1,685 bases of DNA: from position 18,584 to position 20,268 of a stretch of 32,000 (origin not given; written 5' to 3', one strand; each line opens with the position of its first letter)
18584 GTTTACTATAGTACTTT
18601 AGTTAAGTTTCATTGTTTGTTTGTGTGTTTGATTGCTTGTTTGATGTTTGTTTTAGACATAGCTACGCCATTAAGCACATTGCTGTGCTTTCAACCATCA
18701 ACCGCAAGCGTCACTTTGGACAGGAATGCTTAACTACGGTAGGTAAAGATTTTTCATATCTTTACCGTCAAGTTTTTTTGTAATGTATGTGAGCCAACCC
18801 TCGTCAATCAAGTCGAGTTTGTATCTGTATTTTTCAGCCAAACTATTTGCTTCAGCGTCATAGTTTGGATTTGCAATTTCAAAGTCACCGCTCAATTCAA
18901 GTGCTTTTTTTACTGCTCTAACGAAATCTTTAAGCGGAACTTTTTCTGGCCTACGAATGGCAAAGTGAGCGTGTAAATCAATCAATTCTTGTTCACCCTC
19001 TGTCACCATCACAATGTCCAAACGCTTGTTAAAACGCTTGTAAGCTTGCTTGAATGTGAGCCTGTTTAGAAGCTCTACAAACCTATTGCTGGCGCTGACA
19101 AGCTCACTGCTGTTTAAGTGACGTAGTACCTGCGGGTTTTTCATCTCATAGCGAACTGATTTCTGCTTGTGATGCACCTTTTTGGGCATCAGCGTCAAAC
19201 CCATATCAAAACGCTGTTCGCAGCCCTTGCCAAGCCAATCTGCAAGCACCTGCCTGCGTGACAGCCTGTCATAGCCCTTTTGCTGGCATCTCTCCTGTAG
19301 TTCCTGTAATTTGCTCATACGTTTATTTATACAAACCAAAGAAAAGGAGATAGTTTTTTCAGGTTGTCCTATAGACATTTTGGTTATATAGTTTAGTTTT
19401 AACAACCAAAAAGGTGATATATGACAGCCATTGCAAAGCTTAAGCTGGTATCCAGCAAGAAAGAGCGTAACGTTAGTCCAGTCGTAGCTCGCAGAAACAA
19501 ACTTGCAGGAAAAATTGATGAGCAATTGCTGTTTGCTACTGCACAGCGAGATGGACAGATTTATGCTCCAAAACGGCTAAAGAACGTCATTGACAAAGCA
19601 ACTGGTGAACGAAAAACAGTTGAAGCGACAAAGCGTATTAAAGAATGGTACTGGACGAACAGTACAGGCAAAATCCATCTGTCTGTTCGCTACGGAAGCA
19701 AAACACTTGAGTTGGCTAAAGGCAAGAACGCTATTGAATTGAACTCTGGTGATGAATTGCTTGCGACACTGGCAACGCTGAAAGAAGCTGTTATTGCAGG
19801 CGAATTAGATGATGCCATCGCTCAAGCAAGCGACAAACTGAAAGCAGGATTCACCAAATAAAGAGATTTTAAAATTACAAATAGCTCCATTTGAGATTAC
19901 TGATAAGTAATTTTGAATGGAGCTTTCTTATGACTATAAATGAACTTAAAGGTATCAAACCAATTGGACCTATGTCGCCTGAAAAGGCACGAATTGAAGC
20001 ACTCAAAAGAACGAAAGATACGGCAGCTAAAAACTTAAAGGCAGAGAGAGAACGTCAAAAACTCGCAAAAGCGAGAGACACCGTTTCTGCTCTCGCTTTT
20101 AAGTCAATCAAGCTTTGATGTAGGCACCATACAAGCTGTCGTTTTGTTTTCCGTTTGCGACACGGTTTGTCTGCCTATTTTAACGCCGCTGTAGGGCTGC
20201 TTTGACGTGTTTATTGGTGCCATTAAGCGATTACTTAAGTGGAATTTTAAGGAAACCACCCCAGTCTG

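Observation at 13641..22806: Low-GC 9.2-kb integrative island inserted in the 3' end of guaA, bounded by a repeat that re-encodes IEWE-stop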

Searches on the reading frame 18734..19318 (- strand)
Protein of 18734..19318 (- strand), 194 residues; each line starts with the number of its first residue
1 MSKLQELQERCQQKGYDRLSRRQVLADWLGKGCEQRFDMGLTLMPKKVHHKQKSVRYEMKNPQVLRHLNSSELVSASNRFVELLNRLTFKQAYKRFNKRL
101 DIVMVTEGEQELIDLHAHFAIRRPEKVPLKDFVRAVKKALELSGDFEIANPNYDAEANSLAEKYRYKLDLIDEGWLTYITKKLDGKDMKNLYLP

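Call 31: find_homologous_proteins(query=window:18734-19318:-)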
Query window:18734-19318:- (194 aa): 101 proteins with E <= 0.001 among 137 candidates.
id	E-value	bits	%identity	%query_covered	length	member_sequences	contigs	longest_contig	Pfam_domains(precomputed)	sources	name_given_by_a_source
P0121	1.2e-120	418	97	100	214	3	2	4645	-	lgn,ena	-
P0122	2.1e-118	410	96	100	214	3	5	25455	-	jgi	jgi:hypothetical protein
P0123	1.5e-117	408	94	100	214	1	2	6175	-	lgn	-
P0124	1.1e-112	392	91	100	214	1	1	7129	-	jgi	jgi:hypothetical protein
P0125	5.3e-112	390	89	100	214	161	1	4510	-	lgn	-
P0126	3.4e-111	387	89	100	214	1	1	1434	-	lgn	-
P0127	4.8e-111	386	90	100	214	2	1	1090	-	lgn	-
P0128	1.7e-110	385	90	100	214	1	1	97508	-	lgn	-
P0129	2.0e-110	384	90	100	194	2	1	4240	-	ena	-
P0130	2.1e-110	384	89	100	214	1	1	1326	-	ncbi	-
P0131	2.4e-109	381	89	100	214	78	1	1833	-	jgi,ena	jgi:hypothetical protein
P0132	5.4e-109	380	89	100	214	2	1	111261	-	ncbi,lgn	-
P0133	1.1e-108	379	88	100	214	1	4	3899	-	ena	-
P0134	1.1e-108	379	89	100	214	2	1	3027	-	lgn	-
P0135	3.6e-108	377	88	100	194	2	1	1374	-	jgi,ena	jgi:hypothetical protein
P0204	1.3e-54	203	52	98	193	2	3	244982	-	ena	-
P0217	2.9e-46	175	44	100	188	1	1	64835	-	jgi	jgi:superfamily II DNA or RNA helicase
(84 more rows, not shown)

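Call 34: search_solved_structures(query=A2, max_evalue=10, show_alignments=2)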
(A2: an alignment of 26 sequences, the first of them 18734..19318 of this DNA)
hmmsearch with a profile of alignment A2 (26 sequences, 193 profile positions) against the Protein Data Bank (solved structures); distinct sequences matched with E-value up to 10: 0.

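Call 42: predict_structure(alignment_id=A2)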
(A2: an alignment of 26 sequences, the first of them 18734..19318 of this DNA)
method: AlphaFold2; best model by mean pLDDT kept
length: 194 residues; sequences in the alignment: 26
mean_pLDDT: 75.2   pTM: 0.73
mean pLDDT of the five models: 75.2, 75.2, 72.9, 72.9, 72.1
residues with pLDDT >= 90: 30; 70-90: 95; 50-70: 54; < 50: 15
segments of 3 or more residues with pLDDT < 50: 151-164
pLDDT, mean of each block of 10 residues (from residue 1): 68 71 72 66 85 67 79 93 95 89 81 75 88 89 81 47 51 68 62 85
secondary structure, 60 per line:
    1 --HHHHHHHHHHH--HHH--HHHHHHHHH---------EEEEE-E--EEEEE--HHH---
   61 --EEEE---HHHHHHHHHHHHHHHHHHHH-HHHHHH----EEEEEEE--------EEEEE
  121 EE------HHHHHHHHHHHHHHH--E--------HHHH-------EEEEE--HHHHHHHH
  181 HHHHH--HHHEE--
elements in order: H3-13 H21-29 E39-43 E48-52 E63-66 H70-89 H91-96 E101-107 E116-122 H129-143 H155-158 E166-170 H173-185

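Call 45: search_protein_representatives(alignment_id=A2)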
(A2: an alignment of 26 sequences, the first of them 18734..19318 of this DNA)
Query: 26 sequences, 193 profile positions. Proteins with E-value up to 0.001 (for the whole library): 347; up to 1e-10: 46; up to 1e-30: 13. The best 150 are listed.
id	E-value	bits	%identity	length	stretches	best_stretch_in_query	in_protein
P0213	7.9e-85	299.5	-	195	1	1-193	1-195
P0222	7.6e-72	257.1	-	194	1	1-192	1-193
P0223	1.1e-57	210.9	-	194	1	1-192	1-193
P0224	2.5e-56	206.5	-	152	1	43-193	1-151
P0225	1.6e-55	203.9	-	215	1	17-193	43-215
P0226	1.2e-52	194.5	-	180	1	1-192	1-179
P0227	8.6e-52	191.7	-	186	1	12-193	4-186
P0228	4.9e-49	182.7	-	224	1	18-193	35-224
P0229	7.5e-49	182.1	-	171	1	16-192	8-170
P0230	3.8e-44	166.7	-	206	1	1-191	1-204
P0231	1.5e-42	161.6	-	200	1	2-187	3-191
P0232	8.6e-41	155.8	-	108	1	87-193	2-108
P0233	1.7e-37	145.0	-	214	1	18-192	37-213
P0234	5.0e-27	110.9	-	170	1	38-191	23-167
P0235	1.0e-22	96.8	-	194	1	22-192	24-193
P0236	1.0e-20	90.3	-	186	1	5-191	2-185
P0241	1.6e-17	79.9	-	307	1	3-191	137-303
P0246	2.8e-15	72.5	-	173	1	2-191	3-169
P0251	1.3e-13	67.1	-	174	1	1-190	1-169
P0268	3.0e-10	56.2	-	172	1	1-190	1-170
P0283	9.4e-09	51.3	-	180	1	57-186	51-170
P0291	2.3e-08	50.0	-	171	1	2-190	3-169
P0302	1.1e-07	47.8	-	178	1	58-192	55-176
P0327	8.1e-07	44.9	-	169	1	68-191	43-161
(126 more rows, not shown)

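Call 46: search_protein_families(library=pfam, proteins=[P0235, P0236, P0241, P0246, P0251, P0268, P0283, P0291, P0302, P0327], max_evalue=0.01)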
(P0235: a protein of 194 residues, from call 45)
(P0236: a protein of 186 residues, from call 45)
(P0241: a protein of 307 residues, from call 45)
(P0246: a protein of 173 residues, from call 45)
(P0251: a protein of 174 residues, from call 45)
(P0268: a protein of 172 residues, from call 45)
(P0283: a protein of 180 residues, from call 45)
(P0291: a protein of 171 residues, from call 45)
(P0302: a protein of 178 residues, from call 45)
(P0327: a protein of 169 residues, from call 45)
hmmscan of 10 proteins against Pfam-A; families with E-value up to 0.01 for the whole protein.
P0235 (194 aa): 1 family
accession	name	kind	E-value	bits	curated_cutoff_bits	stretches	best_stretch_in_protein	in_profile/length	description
PF23343.2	REP_ORF2-G2P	-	0.0079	16.9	27.8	0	65-137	9-61/99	Replication-associated protein ORF2/G2P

P0236 (186 aa): 0 families

P0241 (307 aa): 2 families
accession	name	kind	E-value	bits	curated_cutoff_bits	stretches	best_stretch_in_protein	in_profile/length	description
PF23343.2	REP_ORF2-G2P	-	2.7e-07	31.2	27.8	1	172-293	3-98/99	Replication-associated protein ORF2/G2P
PF01156.24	IU_nuc_hydro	-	1.3e-06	28.8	34.2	1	43-111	1-69/297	Inosine-uridine preferring nucleoside hydrolase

P0246 (173 aa): 1 family
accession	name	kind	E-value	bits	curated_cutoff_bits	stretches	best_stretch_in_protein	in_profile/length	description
PF23343.2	REP_ORF2-G2P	-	3.8e-05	24.3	27.8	1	37-163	2-98/99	Replication-associated protein ORF2/G2P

P0251 (174 aa): 1 family
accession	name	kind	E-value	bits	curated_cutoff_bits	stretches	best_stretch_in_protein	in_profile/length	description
PF23343.2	REP_ORF2-G2P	-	4.4e-05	24.1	27.8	1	40-164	5-98/99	Replication-associated protein ORF2/G2P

P0268 (172 aa): 1 family
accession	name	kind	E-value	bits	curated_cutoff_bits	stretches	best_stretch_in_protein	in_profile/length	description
PF23343.2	REP_ORF2-G2P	-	7.7e-06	26.6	27.8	1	36-161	3-94/99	Replication-associated protein ORF2/G2P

P0283 (180 aa): 1 family
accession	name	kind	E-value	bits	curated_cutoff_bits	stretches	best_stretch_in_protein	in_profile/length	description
PF23343.2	REP_ORF2-G2P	-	7.7e-05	23.4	27.8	1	43-165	4-98/99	Replication-associated protein ORF2/G2P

P0291 (171 aa): 0 families

P0302 (178 aa): 0 families

P0327 (169 aa): 1 family
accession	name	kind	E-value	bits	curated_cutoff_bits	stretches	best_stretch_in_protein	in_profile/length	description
PF23343.2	REP_ORF2-G2P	-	0.00073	20.2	27.8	1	23-142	2-98/99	Replication-associated protein ORF2/G2P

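Call 47: fold_search(model_id=the predicted structure, library=pdb)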
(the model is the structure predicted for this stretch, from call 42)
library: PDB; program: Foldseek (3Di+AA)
matches with E <= 10: 842; with E <= 0.001: 0
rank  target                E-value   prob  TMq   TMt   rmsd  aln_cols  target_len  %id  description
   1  5x5r_B                4.5e-03  0.90  0.26  0.27  11.9       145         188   10  Crystal structure of a hydrolase from Listeria innocua (released 2018-02-21)
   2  2v8d_A                1.0e-02  0.93  0.30  0.16   7.6       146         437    9  Crystal structure of mutant E159A of beta-alanine synthase from Saccharomyces kluyveri (released 2007-10-02)
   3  3b49                  1.0e-02  0.69  0.24  0.23  11.8       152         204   12  Crystal structure of an uncharacterized conserved protein from Listeria innocua (released 2007-11-13)
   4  8uw6_B                1.1e-02  0.85  0.31  0.18  14.5       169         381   12  Acetylornithine deacetylase from Escherichia coli, di-zinc form. (released 2024-05-29)
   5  5vo3                  1.1e-02  0.92  0.30  0.17   7.3       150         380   15  Crystal structure of DapE in complex with the products (succinic acid and diaminopimelic acid) (released 2018-07-25)
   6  7rsf_B                1.1e-02  0.85  0.32  0.18  15.0       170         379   14  Acetylornithine deacetylase from Escherichia coli (released 2021-08-18)
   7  2v8h_C                1.3e-02  0.80  0.29  0.15  15.6       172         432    9  Crystal structure of mutant E159A of beta-alanine synthase from Saccharomyces kluyveri in complex with its substrate N (released 2007-10-02)
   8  4zo0_A                1.4e-02  0.94  0.40  0.39   8.9       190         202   14  X-ray Structure of AAV-2 Origin Binding Domain (released 2015-10-07)
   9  5dcx_H                1.4e-02  0.92  0.37  0.36   9.5       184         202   12  Structural studies of AAV2 Rep68 reveal a partially structured linker and compact domain conformation (released 2015-09-23)
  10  8f8o_B                1.5e-02  0.92  0.30  0.17   7.5       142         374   13  Crystal Structure of the Succinyl-diaminopimelate Desuccinylase (DapE) from Acinetobacter baumannii in complex with Su (released 2022-11-30)
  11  5x5r_A                1.5e-02  0.77  0.27  0.26   9.3       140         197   10  Crystal structure of a hydrolase from Listeria innocua (released 2018-02-21)
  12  7lgp_A                1.9e-02  0.87  0.29  0.17   7.4       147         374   14  DapE enzyme from Shigella flexneri (released 2021-01-27)
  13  5x5m_A                2.1e-02  0.72  0.27  0.25  11.5       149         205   10  Crystal structure of a hydrolase encoded by lin2189 from Listeria innocua (released 2017-12-06)
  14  5dcx_E                2.2e-02  0.80  0.37  0.37   8.7       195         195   14  Structural studies of AAV2 Rep68 reveal a partially structured linker and compact domain conformation (released 2015-09-23)
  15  1vgy_A                2.4e-02  0.91  0.33  0.19   6.7       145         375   13  Crystal structure of succinyl diaminopimelate desuccinylase (released 2003-11-25)
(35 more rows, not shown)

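Call 57: search_protein_families(library=ncbifam, proteins=[window:18734-19318:-], max_evalue=0.01)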
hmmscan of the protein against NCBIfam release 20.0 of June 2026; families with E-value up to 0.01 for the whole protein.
window:18734-19318:- (194 aa): 0 families

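Call 58: search_protein_families(library=padloc, proteins=[window:18734-19318:-], max_evalue=0.01)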
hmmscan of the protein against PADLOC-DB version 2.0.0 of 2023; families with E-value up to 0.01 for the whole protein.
window:18734-19318:- (194 aa): 0 families

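Call 98: find_encoding_contigs(protein=P0204, flank=9000, max_places=2)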
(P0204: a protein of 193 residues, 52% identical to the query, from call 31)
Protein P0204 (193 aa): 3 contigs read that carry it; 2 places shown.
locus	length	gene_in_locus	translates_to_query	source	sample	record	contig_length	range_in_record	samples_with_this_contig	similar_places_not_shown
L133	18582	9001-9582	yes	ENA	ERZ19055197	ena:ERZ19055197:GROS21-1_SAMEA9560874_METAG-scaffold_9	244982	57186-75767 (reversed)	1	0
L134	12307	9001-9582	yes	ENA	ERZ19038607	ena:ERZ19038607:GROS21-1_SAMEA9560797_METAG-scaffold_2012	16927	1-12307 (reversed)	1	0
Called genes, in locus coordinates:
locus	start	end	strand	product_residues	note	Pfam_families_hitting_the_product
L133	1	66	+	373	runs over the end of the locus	PF06925:MGDG_synth, PF04101:Glyco_tran_28_C (weak)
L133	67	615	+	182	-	-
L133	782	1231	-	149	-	PF01668:SmpB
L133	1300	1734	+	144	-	PF03364:Polyketide_cyc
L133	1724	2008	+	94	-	PF03658:Ub-RnfH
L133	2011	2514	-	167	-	PF13511:DUF4124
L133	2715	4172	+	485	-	PF00478:IMPDH, PF00571:CBS, PF03060:NMO, PF01070:FMN_dh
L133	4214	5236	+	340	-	PF01590:GAF (weak), PF00990:GGDEF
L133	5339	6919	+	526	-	PF00117:GATase, PF07722:Peptidase_C26, PF02540:NAD_synthase, PF00958:GMP_synt_C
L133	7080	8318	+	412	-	PF00589:Phage_integrase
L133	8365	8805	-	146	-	PF20346:DUF6641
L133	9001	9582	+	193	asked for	-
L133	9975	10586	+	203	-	PF00589:Phage_integrase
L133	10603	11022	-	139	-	-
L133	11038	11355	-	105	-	-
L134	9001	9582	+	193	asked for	-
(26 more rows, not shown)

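Call 99: find_encoding_contigs(protein=P0217, flank=9000, max_places=2)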
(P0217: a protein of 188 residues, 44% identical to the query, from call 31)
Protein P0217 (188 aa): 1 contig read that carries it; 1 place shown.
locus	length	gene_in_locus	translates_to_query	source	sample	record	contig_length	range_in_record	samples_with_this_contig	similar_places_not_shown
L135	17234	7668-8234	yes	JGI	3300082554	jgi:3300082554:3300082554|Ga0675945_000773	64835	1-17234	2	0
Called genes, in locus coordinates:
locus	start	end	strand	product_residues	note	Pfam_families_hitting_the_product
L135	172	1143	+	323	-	PF00069:Pkinase, PF07714:PK_Tyr_Ser-Thr, PF00027:cNMP_binding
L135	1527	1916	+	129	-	PF00072:Response_reg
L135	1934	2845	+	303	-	PF00753:Lactamase_B, PF23023:Anti-Pycsar_Apyc1 (faint), PF12706:Lactamase_B_2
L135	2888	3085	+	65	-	PF02597:ThiS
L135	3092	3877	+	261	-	PF00977:His_biosynth (faint), PF05690:ThiG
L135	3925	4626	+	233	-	PF02390:Methyltransf_4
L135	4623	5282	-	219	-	PF00702:Hydrolase, PF03031:NIF (weak), PF12710:HAD, PF13419:HAD_2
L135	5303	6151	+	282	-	PF00459:Inositol_P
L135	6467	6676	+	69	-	-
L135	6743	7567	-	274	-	PF00075:RNase_H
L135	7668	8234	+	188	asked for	-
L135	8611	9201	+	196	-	PF00589:Phage_integrase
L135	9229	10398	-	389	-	PF03235:GmrSD_N, PF01844:HNH (weak)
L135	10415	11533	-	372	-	PF13651:EcoRI_methylase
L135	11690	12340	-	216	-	-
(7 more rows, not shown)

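Call 104: fold_search(model_id=the predicted structure, library=viral)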
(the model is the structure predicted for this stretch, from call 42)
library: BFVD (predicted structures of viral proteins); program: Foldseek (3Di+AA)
matches with E <= 10: 1390; with E <= 0.001: 24
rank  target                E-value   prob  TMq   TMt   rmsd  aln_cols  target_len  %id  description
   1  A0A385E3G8            3.4e-05  1.00  0.46  0.39   6.1       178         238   18  (no name in the UniProt tables at hand)
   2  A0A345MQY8            9.2e-05  1.00  0.39  0.40   9.2       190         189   12  (no name in the UniProt tables at hand)
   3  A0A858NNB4            1.1e-04  1.00  0.44  0.29   6.8       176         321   17  (no name in the UniProt tables at hand)
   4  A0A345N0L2            1.1e-04  1.00  0.39  0.29   8.7       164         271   16  (no name in the UniProt tables at hand)
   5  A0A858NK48            1.3e-04  1.00  0.45  0.35   6.1       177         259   14  (no name in the UniProt tables at hand)
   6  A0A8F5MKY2            2.6e-04  1.00  0.42  0.32   6.7       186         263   12  Replication initiator protein [Microvirus mar14]
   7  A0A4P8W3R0            2.8e-04  1.00  0.44  0.20   9.9       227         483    8  (no name in the UniProt tables at hand)
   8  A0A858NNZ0            3.0e-04  1.00  0.38  0.17  10.2       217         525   13  (no name in the UniProt tables at hand)
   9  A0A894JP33            3.1e-04  0.99  0.37  0.16   8.6       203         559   13  (no name in the UniProt tables at hand)
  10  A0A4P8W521            4.0e-04  1.00  0.38  0.23   7.3       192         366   13  (no name in the UniProt tables at hand)
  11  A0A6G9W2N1            4.3e-04  1.00  0.39  0.18   9.9       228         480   14  (no name in the UniProt tables at hand)
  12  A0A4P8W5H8            4.8e-04  1.00  0.38  0.31   8.8       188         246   12  (no name in the UniProt tables at hand)
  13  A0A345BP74            4.8e-04  1.00  0.36  0.17  11.8       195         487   10  (no name in the UniProt tables at hand)
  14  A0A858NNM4            5.5e-04  1.00  0.42  0.31   9.0       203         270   13  (no name in the UniProt tables at hand)
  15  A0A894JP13            6.2e-04  1.00  0.44  0.19   8.5       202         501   13  (no name in the UniProt tables at hand)
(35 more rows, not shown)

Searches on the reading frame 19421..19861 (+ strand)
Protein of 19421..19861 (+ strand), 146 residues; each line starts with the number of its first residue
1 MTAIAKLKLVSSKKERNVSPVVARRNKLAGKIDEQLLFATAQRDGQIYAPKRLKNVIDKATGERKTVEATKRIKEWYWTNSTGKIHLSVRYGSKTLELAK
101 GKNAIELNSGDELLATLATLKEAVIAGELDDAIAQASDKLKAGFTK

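Call 7: search_protein_families(library=pfam, proteins=[window:19421-19861:+], max_evalue=0.01)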
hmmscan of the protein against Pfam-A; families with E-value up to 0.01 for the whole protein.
window:19421-19861:+ (146 aa): 1 family
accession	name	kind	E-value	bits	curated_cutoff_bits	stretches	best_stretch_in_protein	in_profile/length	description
PF20346.3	DUF6641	-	7e-13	49.2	27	1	6-130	21-140/143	Family of unknown function (DUF6641)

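Call 8: search_protein_families(library=phrogs, proteins=[window:19421-19861:+], max_evalue=0.01)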
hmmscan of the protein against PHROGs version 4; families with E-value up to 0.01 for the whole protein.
window:19421-19861:+ (146 aa): 1 family
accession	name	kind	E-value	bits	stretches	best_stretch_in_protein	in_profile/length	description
phrog_31551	-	unknown function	1.2e-23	84.9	1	1-136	9-145/155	-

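Call 57: search_protein_families(library=ncbifam, proteins=[window:19421-19861:+], max_evalue=0.01)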
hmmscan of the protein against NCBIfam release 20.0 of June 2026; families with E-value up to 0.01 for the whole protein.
window:19421-19861:+ (146 aa): 0 families

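Call 58: search_protein_families(library=padloc, proteins=[window:19421-19861:+], max_evalue=0.01)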
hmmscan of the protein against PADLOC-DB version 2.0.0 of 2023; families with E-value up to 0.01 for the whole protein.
window:19421-19861:+ (146 aa): 0 families

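Call 96: search_solved_structures(query=window:19421-19861:+, max_evalue=10, show_alignments=1)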
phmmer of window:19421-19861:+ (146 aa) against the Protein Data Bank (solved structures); distinct sequences matched with E-value up to 10: 2.
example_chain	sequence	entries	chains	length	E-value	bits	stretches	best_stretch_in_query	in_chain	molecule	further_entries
3tml_A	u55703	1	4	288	0.2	14.9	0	43-62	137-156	2-dehydro-3-deoxyphosphooctonate aldolase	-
3t4c_A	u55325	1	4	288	0.25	14.6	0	43-62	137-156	2-dehydro-3-deoxyphosphooctonate aldolase 1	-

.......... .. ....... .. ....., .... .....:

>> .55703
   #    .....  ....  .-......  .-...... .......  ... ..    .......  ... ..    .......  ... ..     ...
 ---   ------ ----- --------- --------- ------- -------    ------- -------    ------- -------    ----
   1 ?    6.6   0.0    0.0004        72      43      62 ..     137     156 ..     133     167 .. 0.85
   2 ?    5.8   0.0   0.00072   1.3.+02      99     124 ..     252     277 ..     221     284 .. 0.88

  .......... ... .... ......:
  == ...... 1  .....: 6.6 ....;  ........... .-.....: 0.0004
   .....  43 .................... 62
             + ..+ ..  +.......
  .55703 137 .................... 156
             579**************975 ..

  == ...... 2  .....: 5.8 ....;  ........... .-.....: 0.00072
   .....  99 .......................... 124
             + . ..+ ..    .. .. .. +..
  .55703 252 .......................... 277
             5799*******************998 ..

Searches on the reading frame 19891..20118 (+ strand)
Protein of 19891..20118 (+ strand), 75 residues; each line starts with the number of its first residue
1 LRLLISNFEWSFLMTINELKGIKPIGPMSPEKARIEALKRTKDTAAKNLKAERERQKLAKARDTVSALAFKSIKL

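Call 58: search_protein_families(library=padloc, proteins=[window:19891-20118:+], max_evalue=0.01)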
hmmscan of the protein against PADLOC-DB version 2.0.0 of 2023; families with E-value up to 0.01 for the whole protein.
window:19891-20118:+ (75 aa): 0 families

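Call 80: search_protein_families(library=pfam, proteins=[window:19930-20118:+], max_evalue=0.001)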
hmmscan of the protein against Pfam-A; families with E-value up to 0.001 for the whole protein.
window:19930-20118:+ (62 aa): 0 families
